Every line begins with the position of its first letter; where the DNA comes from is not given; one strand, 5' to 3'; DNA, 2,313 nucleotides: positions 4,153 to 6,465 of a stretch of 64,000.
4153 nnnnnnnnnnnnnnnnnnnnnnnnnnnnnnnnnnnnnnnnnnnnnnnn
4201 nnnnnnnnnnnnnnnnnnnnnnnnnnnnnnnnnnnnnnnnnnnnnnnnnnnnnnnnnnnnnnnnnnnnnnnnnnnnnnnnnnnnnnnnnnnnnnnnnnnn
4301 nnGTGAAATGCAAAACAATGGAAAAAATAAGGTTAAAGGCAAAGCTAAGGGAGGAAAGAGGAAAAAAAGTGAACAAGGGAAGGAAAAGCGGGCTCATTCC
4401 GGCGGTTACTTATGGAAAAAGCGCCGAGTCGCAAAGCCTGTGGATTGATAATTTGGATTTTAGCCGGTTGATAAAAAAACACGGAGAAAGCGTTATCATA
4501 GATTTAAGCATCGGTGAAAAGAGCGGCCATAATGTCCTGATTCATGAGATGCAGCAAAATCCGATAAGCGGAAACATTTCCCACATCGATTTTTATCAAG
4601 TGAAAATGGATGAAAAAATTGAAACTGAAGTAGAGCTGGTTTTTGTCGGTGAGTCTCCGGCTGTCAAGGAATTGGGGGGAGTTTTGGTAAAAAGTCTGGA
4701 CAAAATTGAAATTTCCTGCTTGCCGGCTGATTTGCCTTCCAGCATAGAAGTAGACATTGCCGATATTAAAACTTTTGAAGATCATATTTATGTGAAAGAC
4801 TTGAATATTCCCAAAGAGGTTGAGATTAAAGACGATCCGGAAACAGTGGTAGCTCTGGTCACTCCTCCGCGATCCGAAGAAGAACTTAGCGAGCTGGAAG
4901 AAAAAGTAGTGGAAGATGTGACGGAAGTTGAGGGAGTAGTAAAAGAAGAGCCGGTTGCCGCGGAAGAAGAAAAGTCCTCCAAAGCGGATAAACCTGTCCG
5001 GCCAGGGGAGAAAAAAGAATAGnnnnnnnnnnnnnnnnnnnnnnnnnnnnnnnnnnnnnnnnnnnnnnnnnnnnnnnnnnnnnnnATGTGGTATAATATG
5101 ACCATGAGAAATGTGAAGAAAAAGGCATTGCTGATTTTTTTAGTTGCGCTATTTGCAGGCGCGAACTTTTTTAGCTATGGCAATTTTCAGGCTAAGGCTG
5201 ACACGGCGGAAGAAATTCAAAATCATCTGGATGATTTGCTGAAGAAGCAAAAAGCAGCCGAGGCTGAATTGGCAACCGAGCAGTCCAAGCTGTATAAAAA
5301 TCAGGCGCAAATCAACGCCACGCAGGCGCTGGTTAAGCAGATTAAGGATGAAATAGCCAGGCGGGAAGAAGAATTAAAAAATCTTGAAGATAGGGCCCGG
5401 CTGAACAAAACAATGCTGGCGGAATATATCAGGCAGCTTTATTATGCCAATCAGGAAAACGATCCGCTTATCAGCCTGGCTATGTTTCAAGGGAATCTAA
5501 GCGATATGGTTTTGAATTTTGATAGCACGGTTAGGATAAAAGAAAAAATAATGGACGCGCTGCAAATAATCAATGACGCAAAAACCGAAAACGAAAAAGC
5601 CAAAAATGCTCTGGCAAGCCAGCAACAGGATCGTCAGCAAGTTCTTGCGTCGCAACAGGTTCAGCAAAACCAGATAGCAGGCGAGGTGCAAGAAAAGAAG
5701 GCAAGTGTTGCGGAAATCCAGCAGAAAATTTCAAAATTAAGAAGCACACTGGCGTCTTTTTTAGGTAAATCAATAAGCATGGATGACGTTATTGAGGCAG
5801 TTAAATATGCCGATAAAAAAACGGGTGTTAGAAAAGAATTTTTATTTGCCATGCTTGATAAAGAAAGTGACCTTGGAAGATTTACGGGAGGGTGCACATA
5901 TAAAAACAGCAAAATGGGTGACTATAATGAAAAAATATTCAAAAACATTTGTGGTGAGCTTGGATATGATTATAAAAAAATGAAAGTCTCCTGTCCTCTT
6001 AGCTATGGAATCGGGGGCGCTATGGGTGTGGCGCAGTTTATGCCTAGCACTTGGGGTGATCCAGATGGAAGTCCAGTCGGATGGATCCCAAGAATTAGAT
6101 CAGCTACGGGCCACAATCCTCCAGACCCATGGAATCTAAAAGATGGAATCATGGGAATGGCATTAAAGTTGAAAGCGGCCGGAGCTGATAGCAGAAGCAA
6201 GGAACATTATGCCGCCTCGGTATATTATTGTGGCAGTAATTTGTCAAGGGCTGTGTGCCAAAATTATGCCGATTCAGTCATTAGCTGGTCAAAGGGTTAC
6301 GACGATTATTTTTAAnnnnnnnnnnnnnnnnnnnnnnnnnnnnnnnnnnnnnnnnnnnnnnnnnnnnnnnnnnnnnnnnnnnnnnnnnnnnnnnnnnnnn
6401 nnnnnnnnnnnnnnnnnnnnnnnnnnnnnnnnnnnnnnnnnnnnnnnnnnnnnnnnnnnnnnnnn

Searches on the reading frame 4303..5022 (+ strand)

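Call 14: search_protein_families(library=pfam, proteins=[window:4303-5022:+], max_evalue=0.01)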
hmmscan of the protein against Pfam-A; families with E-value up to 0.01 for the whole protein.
window:4303-5022:+ (239 aa): 2 families
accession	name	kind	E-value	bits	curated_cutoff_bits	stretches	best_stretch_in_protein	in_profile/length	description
PF14693.11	Ribosomal_TL5_C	-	4.2e-24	85.2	27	1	105-190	1-84/84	Ribosomal protein TL5, C-terminal domain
PF01386.24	Ribosomal_L25p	-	1.6e-19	70.6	23.6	1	11-97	1-82/82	Ribosomal L25p family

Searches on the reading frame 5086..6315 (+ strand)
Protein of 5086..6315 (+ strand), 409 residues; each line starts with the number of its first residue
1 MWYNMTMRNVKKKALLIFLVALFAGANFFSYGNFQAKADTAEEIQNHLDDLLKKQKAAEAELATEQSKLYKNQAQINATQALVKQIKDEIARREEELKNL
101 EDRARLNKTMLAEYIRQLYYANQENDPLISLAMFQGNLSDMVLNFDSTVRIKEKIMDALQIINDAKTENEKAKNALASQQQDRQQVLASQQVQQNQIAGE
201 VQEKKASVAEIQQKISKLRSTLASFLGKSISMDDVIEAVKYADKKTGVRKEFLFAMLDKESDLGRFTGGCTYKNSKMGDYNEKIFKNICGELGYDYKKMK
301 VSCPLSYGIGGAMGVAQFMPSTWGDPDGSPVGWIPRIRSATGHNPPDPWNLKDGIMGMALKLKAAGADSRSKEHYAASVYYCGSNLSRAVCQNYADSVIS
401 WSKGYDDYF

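Call 13: find_encoding_contigs(protein=window:5086-6315:+, flank=3000, max_places=10)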
Protein window:5086-6315:+ (409 aa): no gene with exactly this product is on record in the collection.

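Call 14: search_protein_families(library=pfam, proteins=[window:5086-6315:+], max_evalue=0.01)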
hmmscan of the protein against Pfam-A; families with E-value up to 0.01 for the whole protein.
window:5086-6315:+ (409 aa): 4 families
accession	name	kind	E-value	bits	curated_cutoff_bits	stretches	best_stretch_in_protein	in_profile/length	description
PF20570.3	DUF6779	-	0.00021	22.3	28.1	1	166-235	27-100/108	Domain of unknown function (DUF6779)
PF13406.11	SLT_2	-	0.0003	20.6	24.3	0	180-269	20-107/292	Transglycosylase SLT domain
PF09486.15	HrpB7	-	0.0018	19.2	29.7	0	48-97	95-144/157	Bacterial type III secretion protein (HrpB7)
PF08614.16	ATG16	-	0.008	16.8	33.7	0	56-114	105-160/200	Autophagy protein 16 (ATG16)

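Call 15: find_homologous_proteins(query=window:5086-6315:+, max_evalue=1e-10)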
Query window:5086-6315:+ (409 aa): 783 proteins with E <= 1e-10 among 8000 candidates; the best 120 are listed.
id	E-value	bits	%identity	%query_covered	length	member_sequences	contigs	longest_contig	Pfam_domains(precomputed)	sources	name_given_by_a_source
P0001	2.4e-269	911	100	100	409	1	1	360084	-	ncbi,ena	-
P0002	2.0e-216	736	80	100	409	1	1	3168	PF20570.4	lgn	-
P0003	1.4e-203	694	78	100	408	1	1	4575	PF13406.12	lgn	-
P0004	7.8e-199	679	78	99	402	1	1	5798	PF13406.12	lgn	-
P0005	8.0e-185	632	70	99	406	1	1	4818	-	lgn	-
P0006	1.1e-174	599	71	91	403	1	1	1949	-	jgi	jgi:peptidoglycan hydrolase CwlO-like protein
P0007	2.1e-159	549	65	99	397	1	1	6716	PF20570.4,PF13406.12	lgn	-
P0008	1.4e-151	523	63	98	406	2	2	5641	PF20570.4,PF13406.12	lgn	-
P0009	2.7e-146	506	62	94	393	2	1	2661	-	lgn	-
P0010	2.9e-141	489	58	98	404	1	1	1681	PF05701.17,PF13406.12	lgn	-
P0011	5.0e-140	485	57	98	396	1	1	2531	-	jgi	jgi:peptidoglycan hydrolase CwlO-like protein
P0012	8.3e-140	484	58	97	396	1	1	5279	PF13406.12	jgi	jgi:peptidoglycan hydrolase CwlO-like protein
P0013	7.3e-138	478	58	95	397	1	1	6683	PF13406.12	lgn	-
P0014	4.4e-137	475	58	99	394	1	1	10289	PF13406.12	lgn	-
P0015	8.0e-137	474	57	98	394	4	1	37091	PF20570.4,PF13406.12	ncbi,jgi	ncbi:MAG: lytic murein transglycosylase [Parcubacteria group bacterium]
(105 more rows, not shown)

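Call 16: find_encoding_contigs(protein=P0002, flank=4000, max_places=3)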
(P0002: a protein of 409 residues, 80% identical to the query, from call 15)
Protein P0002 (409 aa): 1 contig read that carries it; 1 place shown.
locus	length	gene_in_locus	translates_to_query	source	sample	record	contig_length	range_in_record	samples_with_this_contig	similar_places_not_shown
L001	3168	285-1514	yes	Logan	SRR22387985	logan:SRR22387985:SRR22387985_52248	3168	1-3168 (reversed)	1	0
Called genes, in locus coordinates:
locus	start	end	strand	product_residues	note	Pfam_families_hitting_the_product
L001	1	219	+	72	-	?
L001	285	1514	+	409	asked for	PF20570:DUF6779 (faint)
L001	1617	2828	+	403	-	PF00275:EPSP_synthase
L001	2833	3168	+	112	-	?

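Call 17: find_encoding_contigs(protein=P0003, flank=4000, max_places=3)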
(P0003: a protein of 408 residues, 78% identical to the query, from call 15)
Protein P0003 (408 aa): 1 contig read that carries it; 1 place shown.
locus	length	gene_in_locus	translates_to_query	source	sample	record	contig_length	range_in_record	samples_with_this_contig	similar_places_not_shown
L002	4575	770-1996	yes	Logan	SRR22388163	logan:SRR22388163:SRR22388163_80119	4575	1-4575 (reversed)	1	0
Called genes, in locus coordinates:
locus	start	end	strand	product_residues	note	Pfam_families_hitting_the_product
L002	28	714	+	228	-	PF01386:Ribosomal_L25p, PF14693:Ribosomal_TL5_C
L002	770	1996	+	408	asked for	PF13406:SLT_2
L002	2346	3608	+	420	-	PF00275:EPSP_synthase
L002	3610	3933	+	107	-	PF01503:PRA-PH (weak)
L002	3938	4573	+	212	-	?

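Call 18: find_encoding_contigs(protein=P0004, flank=4000, max_places=3)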
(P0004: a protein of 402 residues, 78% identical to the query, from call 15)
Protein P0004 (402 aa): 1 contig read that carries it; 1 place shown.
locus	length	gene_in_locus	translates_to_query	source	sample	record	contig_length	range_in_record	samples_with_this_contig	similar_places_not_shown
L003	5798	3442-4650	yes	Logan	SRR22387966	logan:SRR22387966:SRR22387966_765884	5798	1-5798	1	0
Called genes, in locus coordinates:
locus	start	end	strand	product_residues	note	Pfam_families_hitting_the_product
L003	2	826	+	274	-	?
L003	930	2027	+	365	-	PF01098:FTSW_RODA_SPOVE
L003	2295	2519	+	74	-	-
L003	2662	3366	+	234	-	PF01386:Ribosomal_L25p, PF14693:Ribosomal_TL5_C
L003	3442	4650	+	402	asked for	PF13406:SLT_2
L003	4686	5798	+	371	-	?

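Call 19: find_encoding_contigs(protein=P0005, flank=4000, max_places=3)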
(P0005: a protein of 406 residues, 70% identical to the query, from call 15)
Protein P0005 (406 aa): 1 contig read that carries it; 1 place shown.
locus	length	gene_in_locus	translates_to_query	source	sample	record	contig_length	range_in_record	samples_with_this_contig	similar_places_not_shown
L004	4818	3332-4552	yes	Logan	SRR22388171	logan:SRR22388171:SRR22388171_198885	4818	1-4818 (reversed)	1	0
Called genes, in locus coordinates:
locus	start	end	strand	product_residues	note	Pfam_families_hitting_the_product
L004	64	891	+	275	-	-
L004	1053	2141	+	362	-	PF01098:FTSW_RODA_SPOVE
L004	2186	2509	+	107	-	-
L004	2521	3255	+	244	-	PF01386:Ribosomal_L25p, PF14693:Ribosomal_TL5_C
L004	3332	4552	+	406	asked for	-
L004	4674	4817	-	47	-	?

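Call 26: find_related_loci(query=A2, collection=genome_contigs, flank=3000)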
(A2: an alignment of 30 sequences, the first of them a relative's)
Query A2 (409 aa) in genome_contigs; peptide patterns used: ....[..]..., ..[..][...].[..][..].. (x = any residue, [..] = any of these).
600 stretches matched a pattern (row limit reached: there are more); 351 encode a relative of the query (tblastn E <= 1e-3); the best 80 are kept; 80 distinct loci.
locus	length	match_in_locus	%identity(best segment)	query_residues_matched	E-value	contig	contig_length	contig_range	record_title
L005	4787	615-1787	56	11-409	3e-147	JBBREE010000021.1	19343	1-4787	MAG: Candidatus Moraniibacteriota bacterium isolate Co_metawrap_2488 Cmw_2488_k141_28441874_length_19343_cov_10.0000, wh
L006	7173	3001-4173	57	11-409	1e-141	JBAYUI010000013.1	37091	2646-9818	MAG: Parcubacteria group bacterium isolate SO_2016_LW3_31 scaffold01724_LW162_2016, whole genome shotgun sequence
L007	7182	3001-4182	56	7-409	2e-139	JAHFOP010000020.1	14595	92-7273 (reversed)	MAG: Candidatus Moraniibacteriota bacterium isolate nzgw506 NODE_2003_length_14596_cov_3.156891, whole genome shotgun se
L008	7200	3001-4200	52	2-409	2e-135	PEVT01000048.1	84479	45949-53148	MAG: Candidatus Moranbacteria bacterium CG06_land_8_20_14_3_00_40_12 CG06_land_8_20_14_3.00_150_scaffold_16_c, whole gen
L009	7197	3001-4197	51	1-409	2e-131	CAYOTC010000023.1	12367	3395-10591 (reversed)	MAG TPA_asm: uncultured Bdellovibrionales bacterium isolate SRP192927_co6_68 genome assembly, contig: NODE_12673_length_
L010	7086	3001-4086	54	1-367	5e-119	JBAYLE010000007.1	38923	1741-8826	MAG: Parcubacteria group bacterium isolate SO_2016_GW1_96 scaffold01920_OW334_2016, whole genome shotgun sequence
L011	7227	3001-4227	52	7-406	7e-117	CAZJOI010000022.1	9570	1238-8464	MAG TPA_asm: uncultured Bdellovibrionales bacterium isolate SRP192927_co1_264 genome assembly, contig: NODE_17809_length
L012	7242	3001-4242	48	1-406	1e-111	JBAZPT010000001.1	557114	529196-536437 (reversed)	MAG: Parcubacteria group bacterium isolate SO_2017_SWC_36 scaffold_11_c1_LP-4_2017, whole genome shotgun sequence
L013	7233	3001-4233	46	3-405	5e-110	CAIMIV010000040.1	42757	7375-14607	uncultured bacterium isolate MJ-2014-D5_bin-329 genome assembly, contig: bin-329:40/71, whole genome shotgun sequence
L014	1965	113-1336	46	3-409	1e-115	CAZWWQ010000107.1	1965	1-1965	MAG TPA_asm: uncultured Bdellovibrionales bacterium isolate binchicken_co291_201 genome assembly, contig: NODE_36277_len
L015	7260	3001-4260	45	7-409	2e-108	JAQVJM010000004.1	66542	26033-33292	MAG: Candidatus Moraniibacteriota bacterium isolate STE_63 NODE_672_length_66542_cov_16.168290_Sandtown_E, whole genome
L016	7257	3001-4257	43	5-409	5e-108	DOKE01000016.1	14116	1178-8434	MAG TPA_asm: Candidatus Moraniibacteriota bacterium isolate UBA9338 contig_193, whole genome shotgun sequence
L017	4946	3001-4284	41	5-409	4e-100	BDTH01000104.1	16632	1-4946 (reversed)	Bacterium BMS3Abin15 DNA, contig: NODE_22, whole genome shotgun sequence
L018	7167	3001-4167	43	9-406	7e-99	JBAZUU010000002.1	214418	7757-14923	MAG: Parcubacteria group bacterium isolate SO_2017_GW1_236 NODE_470_length_214418_cov_16.671624_OW334_2017, whole genome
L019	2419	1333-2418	43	6-372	6e-99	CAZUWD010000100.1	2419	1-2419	MAG TPA_asm: uncultured Bdellovibrionales bacterium isolate SRP257756_co1_220 genome assembly, contig: NODE_44272_length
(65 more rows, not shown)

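Call 53: find_encoding_contigs(protein=P0007, flank=3000, max_places=2)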
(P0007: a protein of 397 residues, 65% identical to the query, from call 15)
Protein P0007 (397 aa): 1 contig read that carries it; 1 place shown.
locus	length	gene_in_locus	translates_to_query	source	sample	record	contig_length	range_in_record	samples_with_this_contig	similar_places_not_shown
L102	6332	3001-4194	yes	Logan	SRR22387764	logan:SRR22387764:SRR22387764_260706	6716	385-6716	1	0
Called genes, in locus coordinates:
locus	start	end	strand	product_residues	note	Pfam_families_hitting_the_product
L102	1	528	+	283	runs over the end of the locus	-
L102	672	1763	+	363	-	PF01098:FTSW_RODA_SPOVE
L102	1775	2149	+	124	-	-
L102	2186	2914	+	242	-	PF01386:Ribosomal_L25p, PF14693:Ribosomal_TL5_C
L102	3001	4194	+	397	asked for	PF20570:DUF6779 (faint), PF13406:SLT_2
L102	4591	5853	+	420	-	PF00275:EPSP_synthase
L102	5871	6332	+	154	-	?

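Call 54: find_encoding_contigs(protein=P0008, flank=3000, max_places=2)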
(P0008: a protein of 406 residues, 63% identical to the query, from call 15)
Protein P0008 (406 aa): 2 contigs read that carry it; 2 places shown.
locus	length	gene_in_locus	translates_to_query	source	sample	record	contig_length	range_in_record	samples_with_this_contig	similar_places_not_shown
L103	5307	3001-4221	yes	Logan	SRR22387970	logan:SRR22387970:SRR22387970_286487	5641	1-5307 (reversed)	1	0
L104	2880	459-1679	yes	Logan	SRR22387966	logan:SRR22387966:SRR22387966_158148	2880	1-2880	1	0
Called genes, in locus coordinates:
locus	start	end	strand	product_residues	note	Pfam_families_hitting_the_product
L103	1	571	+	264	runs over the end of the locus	-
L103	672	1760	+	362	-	PF01098:FTSW_RODA_SPOVE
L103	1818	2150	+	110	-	-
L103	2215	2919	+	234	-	PF01386:Ribosomal_L25p, PF14693:Ribosomal_TL5_C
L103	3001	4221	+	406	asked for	PF20570:DUF6779 (faint), PF13406:SLT_2 (weak)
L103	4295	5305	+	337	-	?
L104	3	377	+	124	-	?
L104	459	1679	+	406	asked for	PF20570:DUF6779 (faint), PF13406:SLT_2 (weak)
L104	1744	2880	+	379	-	?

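Call 55: find_encoding_contigs(protein=P0014, flank=3000, max_places=2)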
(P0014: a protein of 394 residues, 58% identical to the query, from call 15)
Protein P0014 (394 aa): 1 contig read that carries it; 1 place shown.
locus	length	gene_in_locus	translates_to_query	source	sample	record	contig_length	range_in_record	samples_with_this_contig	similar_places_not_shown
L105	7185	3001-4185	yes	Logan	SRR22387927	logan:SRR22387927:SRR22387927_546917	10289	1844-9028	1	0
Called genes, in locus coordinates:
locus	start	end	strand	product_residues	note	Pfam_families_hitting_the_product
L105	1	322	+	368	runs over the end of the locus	PF01098:FTSW_RODA_SPOVE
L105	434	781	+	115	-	-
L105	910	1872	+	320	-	PF22842:Pel9A-like_beta_helix (weak), PF07602:DUF1565 (faint), PF05048:NosD, PF13229:Beta_helix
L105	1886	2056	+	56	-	-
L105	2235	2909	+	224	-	PF01386:Ribosomal_L25p, PF14693:Ribosomal_TL5_C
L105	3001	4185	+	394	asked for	PF13406:SLT_2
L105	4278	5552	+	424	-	PF00275:EPSP_synthase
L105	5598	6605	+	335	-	PF06723:MreB_Mbl, PF00022:Actin (weak), PF00012:HSP70, PF14450:FtsA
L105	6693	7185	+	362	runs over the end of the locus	PF13439:Glyco_transf_4, PF20706:GT4-conflict, PF00534:Glycos_transf_1, PF13692:Glyco_trans_1_4, PF13524:Glyco_trans_1_2 (weak)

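Call 56: find_encoding_contigs(protein=P0013, flank=3000, max_places=2)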
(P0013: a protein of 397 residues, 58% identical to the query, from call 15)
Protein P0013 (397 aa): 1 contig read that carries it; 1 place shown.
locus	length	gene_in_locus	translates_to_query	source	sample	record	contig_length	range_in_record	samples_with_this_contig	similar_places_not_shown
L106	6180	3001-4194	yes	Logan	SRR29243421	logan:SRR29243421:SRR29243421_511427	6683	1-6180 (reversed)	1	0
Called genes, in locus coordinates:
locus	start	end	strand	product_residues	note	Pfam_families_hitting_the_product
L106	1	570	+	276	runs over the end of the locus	-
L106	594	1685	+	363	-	PF01098:FTSW_RODA_SPOVE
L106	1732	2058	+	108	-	-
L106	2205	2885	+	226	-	PF01386:Ribosomal_L25p, PF14693:Ribosomal_TL5_C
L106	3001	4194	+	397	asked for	PF13406:SLT_2 (weak)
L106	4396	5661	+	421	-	PF00275:EPSP_synthase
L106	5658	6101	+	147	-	PF00293:NUDIX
